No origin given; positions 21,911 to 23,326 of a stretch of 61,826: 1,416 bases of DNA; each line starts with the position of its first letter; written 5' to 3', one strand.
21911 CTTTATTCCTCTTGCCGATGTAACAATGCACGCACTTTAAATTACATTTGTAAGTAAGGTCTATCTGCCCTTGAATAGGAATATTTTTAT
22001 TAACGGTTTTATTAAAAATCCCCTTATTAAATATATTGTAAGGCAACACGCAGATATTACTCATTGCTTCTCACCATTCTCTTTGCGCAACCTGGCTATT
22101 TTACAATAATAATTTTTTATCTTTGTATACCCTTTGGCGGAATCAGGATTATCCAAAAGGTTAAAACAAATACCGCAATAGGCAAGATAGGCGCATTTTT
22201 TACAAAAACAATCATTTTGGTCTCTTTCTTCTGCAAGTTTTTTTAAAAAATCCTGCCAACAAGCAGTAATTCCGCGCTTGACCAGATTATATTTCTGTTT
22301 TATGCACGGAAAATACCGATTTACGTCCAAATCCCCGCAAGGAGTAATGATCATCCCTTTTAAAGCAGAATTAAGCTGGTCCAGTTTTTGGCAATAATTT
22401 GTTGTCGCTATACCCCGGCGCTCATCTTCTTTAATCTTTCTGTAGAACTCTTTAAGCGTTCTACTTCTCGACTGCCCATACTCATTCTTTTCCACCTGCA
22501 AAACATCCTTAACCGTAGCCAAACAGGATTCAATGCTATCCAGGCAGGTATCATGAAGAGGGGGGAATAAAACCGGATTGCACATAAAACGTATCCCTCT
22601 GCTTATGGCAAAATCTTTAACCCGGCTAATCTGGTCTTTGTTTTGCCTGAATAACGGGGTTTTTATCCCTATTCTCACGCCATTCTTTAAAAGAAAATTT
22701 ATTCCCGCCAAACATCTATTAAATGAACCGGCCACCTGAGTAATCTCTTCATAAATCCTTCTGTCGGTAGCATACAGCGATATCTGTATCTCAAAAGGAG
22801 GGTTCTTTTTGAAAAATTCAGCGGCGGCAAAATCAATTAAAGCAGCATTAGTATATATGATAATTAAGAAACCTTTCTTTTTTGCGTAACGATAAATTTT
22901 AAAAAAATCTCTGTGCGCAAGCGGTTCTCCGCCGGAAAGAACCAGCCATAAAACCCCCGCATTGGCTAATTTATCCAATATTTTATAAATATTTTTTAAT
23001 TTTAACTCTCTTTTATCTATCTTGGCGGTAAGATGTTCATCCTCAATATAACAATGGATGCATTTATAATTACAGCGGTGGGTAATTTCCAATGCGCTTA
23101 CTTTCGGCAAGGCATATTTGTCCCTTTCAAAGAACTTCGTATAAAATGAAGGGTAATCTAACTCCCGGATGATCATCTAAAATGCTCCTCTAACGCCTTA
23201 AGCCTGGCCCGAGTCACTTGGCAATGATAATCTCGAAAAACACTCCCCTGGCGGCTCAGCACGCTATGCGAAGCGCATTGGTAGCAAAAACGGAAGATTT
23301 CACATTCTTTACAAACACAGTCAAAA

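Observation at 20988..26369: Five tandem, translationally coupled rSAM/SPASM paralogues falling into two subtypes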

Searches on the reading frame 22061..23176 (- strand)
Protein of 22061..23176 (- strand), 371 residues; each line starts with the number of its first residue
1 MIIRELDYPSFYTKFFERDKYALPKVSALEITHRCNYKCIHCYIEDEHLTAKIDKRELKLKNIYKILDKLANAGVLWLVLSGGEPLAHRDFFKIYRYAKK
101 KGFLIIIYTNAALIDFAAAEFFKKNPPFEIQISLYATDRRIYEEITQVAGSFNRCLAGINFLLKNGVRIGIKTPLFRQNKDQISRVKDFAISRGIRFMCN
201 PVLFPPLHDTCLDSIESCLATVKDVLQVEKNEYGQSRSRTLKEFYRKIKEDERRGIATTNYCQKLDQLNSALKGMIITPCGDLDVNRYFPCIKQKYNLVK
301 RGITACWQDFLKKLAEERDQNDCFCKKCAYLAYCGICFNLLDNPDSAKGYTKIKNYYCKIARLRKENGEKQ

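Call 3: search_protein_families(library=ncbifam, proteins=[window:22061-23176:-], max_evalue=0.01)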
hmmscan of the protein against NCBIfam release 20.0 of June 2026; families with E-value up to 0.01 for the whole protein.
window:22061-23176:- (371 aa): 61 families (the best 25 are shown)
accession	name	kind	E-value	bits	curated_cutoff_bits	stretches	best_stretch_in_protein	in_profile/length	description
TIGR04546.1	rSAM_ahbC_deAc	equivalog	1.3e-29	103.2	650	1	17-199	34-209/390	12,18-didecarboxysiroheme deacetylase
TIGR04545.1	rSAM_ahbD_hemeb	equivalog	2.6e-27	96.2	500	1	28-337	3-317/339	heme b synthase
TIGR04051.1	rSAM_NirJ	equivalog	2.2e-25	89.4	515.45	1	30-189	7-162/354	heme d1 biosynthesis radical SAM protein NirJ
TIGR04055.1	rSAM_NirJ2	equivalog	3.2e-25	89.3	500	1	30-194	5-165/326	putative heme d1 biosynthesis radical SAM protein NirJ2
TIGR04054.1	rSAM_NirJ1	equivalog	2.6e-24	85.6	650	1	26-199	37-206/387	putative heme d1 biosynthesis radical SAM protein NirJ1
TIGR03962.1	mycofact_rSAM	equivalog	8.6e-22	77.7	265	1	24-196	11-179/339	mycofactocin radical SAM maturase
TIGR04303.1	GeoRSP_rSAM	equivalog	1e-20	74.6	400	1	30-195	10-169/325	GeoRSP system radical SAM/SPASM protein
TIGR04251.1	SCM_rSAM_ScmF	equivalog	9e-20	71.3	400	1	31-195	10-174/353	SynChlorMet cassette radical SAM/SPASM protein ScmF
TIGR02668.1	moaA_archaeal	equivalog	2.1e-19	69.6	325.25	1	29-192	14-175/303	GTP 3',8-cyclase MoaA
TIGR04347.1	pseudo_SAM_Halo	equivalog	9.2e-19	67.9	525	1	26-199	39-208/390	TIGR04347 family pseudo-SAM/SPASM protein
TIGR02666.1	moaA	equivalog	1.9e-18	66.6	284.05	1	30-197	15-189/336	GTP 3',8-cyclase MoaA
NF050035.1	rSAM_WgK_link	exception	2e-18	66.6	650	1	18-205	2-186/367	radical SAM/SPASM peptide maturase WgkB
TIGR02109.1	PQQ_syn_pqqE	equivalog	2.1e-18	66.4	381.35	1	23-192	5-171/358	pyrroloquinoline quinone biosynthesis protein PqqE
TIGR04053.2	TIGR04053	equivalog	2.3e-18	66.6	395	1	24-252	7-236/366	TIGR04053 family radical SAM/SPASM domain-containing protein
NF001199.0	PRK00164.2-1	equivalog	1.7e-17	63.6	231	1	29-191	16-176/308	GTP 3',8-cyclase MoaA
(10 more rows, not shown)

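Call 4: search_protein_families(library=pfam, proteins=[window:22061-23176:-], max_evalue=0.01)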
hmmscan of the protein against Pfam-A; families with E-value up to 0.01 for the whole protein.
window:22061-23176:- (371 aa): 2 families
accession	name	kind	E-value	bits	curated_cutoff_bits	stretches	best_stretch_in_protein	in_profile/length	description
PF04055.27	Radical_SAM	-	2.2e-21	77.2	29.5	1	30-189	2-165/166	Radical SAM superfamily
PF13353.11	Fer4_12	-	0.00022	22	22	1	33-114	13-95/137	4Fe-4S single cluster domain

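Call 8: find_encoding_contigs(protein=window:22061-23176:-, flank=10000, max_places=6)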
Protein window:22061-23176:- (371 aa): no gene with exactly this product is on record in the collection.

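Call 10: find_homologous_proteins(query=window:22061-23176:-, max_evalue=1e-10)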
Query window:22061-23176:- (371 aa): 66 proteins with E <= 1e-10 among 2378 candidates.
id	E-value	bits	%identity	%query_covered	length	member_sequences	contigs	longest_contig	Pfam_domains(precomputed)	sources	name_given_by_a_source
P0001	4.5e-253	857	100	100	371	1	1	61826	PF04055.28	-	-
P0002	5.8e-49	185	35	93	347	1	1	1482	PF04055.28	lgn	-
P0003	1.2e-45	174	32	97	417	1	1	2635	PF04055.28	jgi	jgi:radical SAM protein with 4Fe4S-binding SPASM domain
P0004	2.9e-45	173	32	92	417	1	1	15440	PF04055.28,PF13353.12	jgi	jgi:radical SAM protein with 4Fe4S-binding SPASM domain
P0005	3.8e-44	169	32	92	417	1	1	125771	PF04055.28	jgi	jgi:radical SAM protein with 4Fe4S-binding SPASM domain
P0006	3.9e-44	169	33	97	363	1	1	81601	PF04055.28,PF13353.12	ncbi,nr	ncbi:MAG: radical SAM protein [Candidatus Kaelpia imicola]|nr:radical SAM protein [Candidatus Kaelpi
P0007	6.6e-44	169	30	97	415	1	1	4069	PF04055.28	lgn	-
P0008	6.7e-43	165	29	98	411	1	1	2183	PF04055.28,PF13353.12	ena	-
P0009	7.0e-43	165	30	98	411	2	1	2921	PF04055.28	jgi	jgi:radical SAM protein with 4Fe4S-binding SPASM domain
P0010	1.4e-42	164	31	96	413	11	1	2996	PF04055.28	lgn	-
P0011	2.1e-42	164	30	98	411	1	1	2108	PF04055.28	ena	-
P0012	3.1e-42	163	30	98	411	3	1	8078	PF04055.28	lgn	-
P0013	3.6e-42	163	30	98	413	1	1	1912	PF04055.28,PF13353.12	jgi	jgi:radical SAM protein with 4Fe4S-binding SPASM domain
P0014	5.2e-42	162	29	90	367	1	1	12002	PF04055.28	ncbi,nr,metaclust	ncbi:MAG: hypothetical protein A2Y81_00830 [Nitrospirae bacterium RBG_13_43_8]|nr:MAG: hypothetical 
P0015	8.0e-42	162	32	92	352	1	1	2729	PF04055.28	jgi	jgi:radical SAM protein with 4Fe4S-binding SPASM domain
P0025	2.7e-31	127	28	85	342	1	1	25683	PF13186.12,PF04055.28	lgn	-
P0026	1.0e-29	122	29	89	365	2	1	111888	PF13186.12,PF04055.28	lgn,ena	-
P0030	8.6e-26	109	27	86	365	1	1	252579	PF13186.12,PF04055.28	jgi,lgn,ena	-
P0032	2.8e-25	107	31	56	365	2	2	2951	PF13186.12,PF04055.28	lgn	-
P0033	4.1e-25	107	26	87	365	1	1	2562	PF13186.12,PF04055.28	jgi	jgi:AdoMet-dependent heme synthase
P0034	1.4e-24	105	31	56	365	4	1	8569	PF13186.12,PF04055.28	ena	-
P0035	8.8e-23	99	25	96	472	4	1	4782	PF13186.12,PF04055.28,PF13353.12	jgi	jgi:radical SAM protein with 4Fe4S-binding SPASM domain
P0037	8.1e-22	96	34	52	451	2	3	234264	PF13186.12,PF04055.28,PF13353.12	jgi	-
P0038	2.1e-21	95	33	63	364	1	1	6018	PF13186.12,PF04055.28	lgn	-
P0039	2.8e-21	94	26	92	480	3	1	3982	PF13186.12,PF04055.28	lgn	-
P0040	2.0e-16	78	28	89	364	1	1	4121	PF13186.12,PF04055.28,PF13353.12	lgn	-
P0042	1.1e-15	76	24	83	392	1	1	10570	PF13186.12,PF04055.28,PF13353.12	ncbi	-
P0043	3.2e-15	74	32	51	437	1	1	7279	PF13186.12,PF04055.28,PF13353.12,PF05402.19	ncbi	-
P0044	3.5e-15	74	31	47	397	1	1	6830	PF13186.12,PF04055.28,PF13353.12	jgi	jgi:Fe-coproporphyrin III synthase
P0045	9.4e-15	73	26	89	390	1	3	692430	PF13186.12,PF04055.28,PF13353.12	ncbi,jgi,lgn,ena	-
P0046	9.4e-15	73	26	89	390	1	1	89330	PF13186.12,PF04055.28,PF13353.12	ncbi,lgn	-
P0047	1.2e-14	72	27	85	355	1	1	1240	PF13186.12,PF04055.28,PF13353.12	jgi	jgi:heme b synthase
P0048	3.8e-14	71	25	83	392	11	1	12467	PF13186.12,PF04055.28,PF13353.12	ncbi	-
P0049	5.3e-14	70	31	43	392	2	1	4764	PF13186.12,PF04055.28,PF13353.12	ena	-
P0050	6.1e-14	70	26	89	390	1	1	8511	PF13186.12,PF04055.28,PF13353.12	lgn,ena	-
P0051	1.1e-13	69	26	70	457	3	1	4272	PF13186.12,PF04055.28,PF13353.12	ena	-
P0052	2.3e-13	68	26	89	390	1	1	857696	PF13186.12,PF04055.28,PF13353.12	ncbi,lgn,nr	ncbi:MAG: radical SAM protein [Sporomusaceae bacterium]|nr:radical SAM protein [Sporomusaceae bacter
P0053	3.5e-13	67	25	89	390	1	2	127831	PF13186.12,PF04055.28,PF13353.12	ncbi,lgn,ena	-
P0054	4.8e-13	67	31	52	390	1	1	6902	PF13186.12,PF04055.28,PF13353.12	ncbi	-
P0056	6.5e-13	67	34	38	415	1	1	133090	PF13186.12,PF04055.28,PF13353.12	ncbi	ncbi:radical SAM protein [Clostridioides difficile]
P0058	1.1e-12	66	24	89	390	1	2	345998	PF13186.12,PF04055.28,PF13353.12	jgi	jgi:radical SAM protein with 4Fe4S-binding SPASM domain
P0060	2.6e-12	65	26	89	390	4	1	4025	PF13186.12,PF04055.28,PF13353.12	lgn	-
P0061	2.7e-12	65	29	42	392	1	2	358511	PF13186.12,PF04055.28,PF13353.12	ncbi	-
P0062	3.3e-12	64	34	40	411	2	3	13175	PF13186.12,PF04055.28,PF13353.12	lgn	-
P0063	8.3e-12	63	33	38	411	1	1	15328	PF13186.12,PF04055.28,PF13353.12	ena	-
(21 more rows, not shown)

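Call 11: find_encoding_contigs(protein=P0006, flank=10000, max_places=3)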
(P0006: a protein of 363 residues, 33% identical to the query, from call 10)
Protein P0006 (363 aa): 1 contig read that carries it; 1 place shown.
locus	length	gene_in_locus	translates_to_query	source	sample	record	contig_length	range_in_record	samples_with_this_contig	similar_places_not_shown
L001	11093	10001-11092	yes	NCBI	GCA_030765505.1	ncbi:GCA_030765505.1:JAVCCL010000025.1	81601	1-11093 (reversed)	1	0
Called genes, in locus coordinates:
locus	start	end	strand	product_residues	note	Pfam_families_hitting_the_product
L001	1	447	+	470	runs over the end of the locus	PF01136:Peptidase_U32, PF00515:TPR_1 (faint), PF07719:TPR_2 (faint), PF13181:TPR_8 (faint), PF13424:TPR_12 (faint), PF13428:TPR_14 (faint), PF13431:TPR_17 (faint), PF13432:TPR_16 (faint), +2 more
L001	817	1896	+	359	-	PF01136:Peptidase_U32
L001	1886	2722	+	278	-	-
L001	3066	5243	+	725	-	PF13231:PMT_2 (weak)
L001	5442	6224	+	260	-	PF13175:AAA_15 (faint), PF00005:ABC_tran, PF13304:AAA_21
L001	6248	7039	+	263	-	PF01061:ABC2_membrane, PF12698:ABC2_membrane_3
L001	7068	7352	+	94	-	PF05402:PqqD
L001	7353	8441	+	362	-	PF04055:Radical_SAM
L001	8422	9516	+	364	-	PF04055:Radical_SAM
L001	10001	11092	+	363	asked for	PF04055:Radical_SAM, PF13353:Fer4_12 (weak)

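Call 12: find_encoding_contigs(protein=P0005, flank=10000, max_places=3)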
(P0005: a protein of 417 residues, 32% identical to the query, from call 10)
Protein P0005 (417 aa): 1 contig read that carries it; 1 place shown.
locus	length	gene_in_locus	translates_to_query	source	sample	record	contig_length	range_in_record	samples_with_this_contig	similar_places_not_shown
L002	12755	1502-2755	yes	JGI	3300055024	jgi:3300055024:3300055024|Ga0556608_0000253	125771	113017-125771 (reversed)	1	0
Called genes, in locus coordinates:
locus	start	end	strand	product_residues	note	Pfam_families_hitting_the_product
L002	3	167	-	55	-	?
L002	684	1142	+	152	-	PF01364:Peptidase_C25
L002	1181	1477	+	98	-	PF05402:PqqD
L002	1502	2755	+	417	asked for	PF04055:Radical_SAM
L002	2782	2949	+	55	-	-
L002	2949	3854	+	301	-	PF27840:ScmC (weak)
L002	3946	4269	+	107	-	-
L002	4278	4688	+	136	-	-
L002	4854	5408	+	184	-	PF02525:Flavodoxin_2, PF03358:FMN_red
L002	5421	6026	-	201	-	PF00694:Aconitase_C, PF27512:LeuD, PF27434:LeuD_C (weak)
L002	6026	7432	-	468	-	PF00330:Aconitase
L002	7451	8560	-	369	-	PF00180:Iso_dh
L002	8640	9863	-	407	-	PF00682:HMGL-like, PF22617:HCS_D2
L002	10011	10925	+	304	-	PF00126:HTH_1, PF03466:LysR_substrate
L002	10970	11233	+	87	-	-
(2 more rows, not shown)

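Call 34: predict_structure(alignment_id=A3)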
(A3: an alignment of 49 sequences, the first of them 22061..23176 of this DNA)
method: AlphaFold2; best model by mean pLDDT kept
length: 371 residues; sequences in the alignment: 49
mean_pLDDT: 84.4   pTM: 0.86
mean pLDDT of the five models: 84.4, 82.8, 82.0, 81.3, 80.5
residues with pLDDT >= 90: 200; 70-90: 96; 50-70: 57; < 50: 18
segments of 3 or more residues with pLDDT < 50: 1-7, 260-270
pLDDT, mean of each block of 10 residues (from residue 1): 45 67 88 94 71 85 97 94 96 98 98 99 98 98 98 99 98 97 97 95 78 87 92 66 77 69 46 83 82 86 91 79 73 69 62 89 84 57
secondary structure, 60 per line:
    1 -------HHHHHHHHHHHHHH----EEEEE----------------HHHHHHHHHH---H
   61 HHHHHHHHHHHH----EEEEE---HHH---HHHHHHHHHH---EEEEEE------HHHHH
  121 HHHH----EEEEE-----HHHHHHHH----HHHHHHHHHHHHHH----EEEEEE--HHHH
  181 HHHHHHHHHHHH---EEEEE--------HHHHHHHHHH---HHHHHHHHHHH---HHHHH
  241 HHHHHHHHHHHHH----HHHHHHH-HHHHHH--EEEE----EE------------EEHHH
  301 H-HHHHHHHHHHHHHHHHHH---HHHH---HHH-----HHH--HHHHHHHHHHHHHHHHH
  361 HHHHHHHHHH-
elements in order: H8-21 E26-30 H47-56 H60-72 E77-81 H91-100 E104-109 H116-124 E129-133 H139-146 H151-164 E169-174 H177-192 E196-200 H209-218 H222-232 H236-253 H258-264 H266-271 E274-277 H298-301 H303-320 H324-327 H344-370

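Call 49: fold_search(model_id=the predicted structure, library=pdb)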
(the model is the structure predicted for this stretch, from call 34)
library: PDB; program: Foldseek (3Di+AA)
matches with E <= 10: 1699; with E <= 0.001: 139
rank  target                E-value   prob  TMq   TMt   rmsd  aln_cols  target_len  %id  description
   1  5v1s_B                1.2e-10  1.00  0.53  0.47   8.2       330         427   18  Crystal structure of Streptococcus suis SuiB bound to S-adenosylmethionine (released 2017-08-30)
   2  5v1q_B                1.6e-10  1.00  0.63  0.54   7.6       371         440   19  Crystal structure of Streptococcus suis SuiB (released 2017-08-30)
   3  2fb2_B                1.6e-10  1.00  0.52  0.58   6.1       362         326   14  Structure of the MoaA Arg17/266/268/Ala triple mutant (released 2006-05-09)
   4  6efn                  2.0e-10  1.00  0.54  0.53   5.6       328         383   15  Structure of a RiPP maturase, SkfB (released 2018-10-24)
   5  5v1q_A                3.0e-10  1.00  0.62  0.54   7.9       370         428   19  Crystal structure of Streptococcus suis SuiB (released 2017-08-30)
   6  5v1s_A                3.5e-10  1.00  0.63  0.56   8.0       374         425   18  Crystal structure of Streptococcus suis SuiB bound to S-adenosylmethionine (released 2017-08-30)
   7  5v1t_A                5.1e-10  1.00  0.62  0.53   7.8       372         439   19  Crystal structure of Streptococcus suis SuiB bound to precursor peptide SuiA (released 2017-08-30)
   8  2fb2_A                6.3e-10  1.00  0.53  0.60   5.6       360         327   16  Structure of the MoaA Arg17/266/268/Ala triple mutant (released 2006-05-09)
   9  7vob                  9.8e-10  1.00  0.42  0.48   2.7       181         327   19  The crystal structure of a Radical SAM Enzyme BlsE involved in the Biosynthesis of Blasticidin S (released 2022-05-04)
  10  1tv7_A                9.8e-10  1.00  0.53  0.59   6.5       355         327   14  Structure of the S-adenosylmethionine dependent Enzyme MoaA (released 2004-08-31)
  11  1tv7_B                2.6e-09  1.00  0.43  0.49   3.2       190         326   22  Structure of the S-adenosylmethionine dependent Enzyme MoaA (released 2004-08-31)
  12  5vsl_A                4.3e-09  1.00  0.49  0.67   3.2       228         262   19  Crystal structure of viperin with bound [4Fe-4S] cluster and S-adenosylhomocysteine (SAH) (released 2017-06-14)
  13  4k37_A                4.3e-09  1.00  0.54  0.55   8.4       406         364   16  Native anSMEcpe with bound AdoMet (released 2013-05-08)
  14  6q2p_B                4.5e-09  1.00  0.47  0.59   3.1       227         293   20  Crystal structure of mouse viperin bound to cytidine triphosphate and S-adenosylhomocysteine (released 2020-01-22)
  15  9dfn                  6.6e-09  1.00  0.48  0.62   2.7       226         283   18  X-ray crystal structure of the second viperin-like enzyme from Trichoderma virens with bound CTP and SAM (released 2025-02-19)
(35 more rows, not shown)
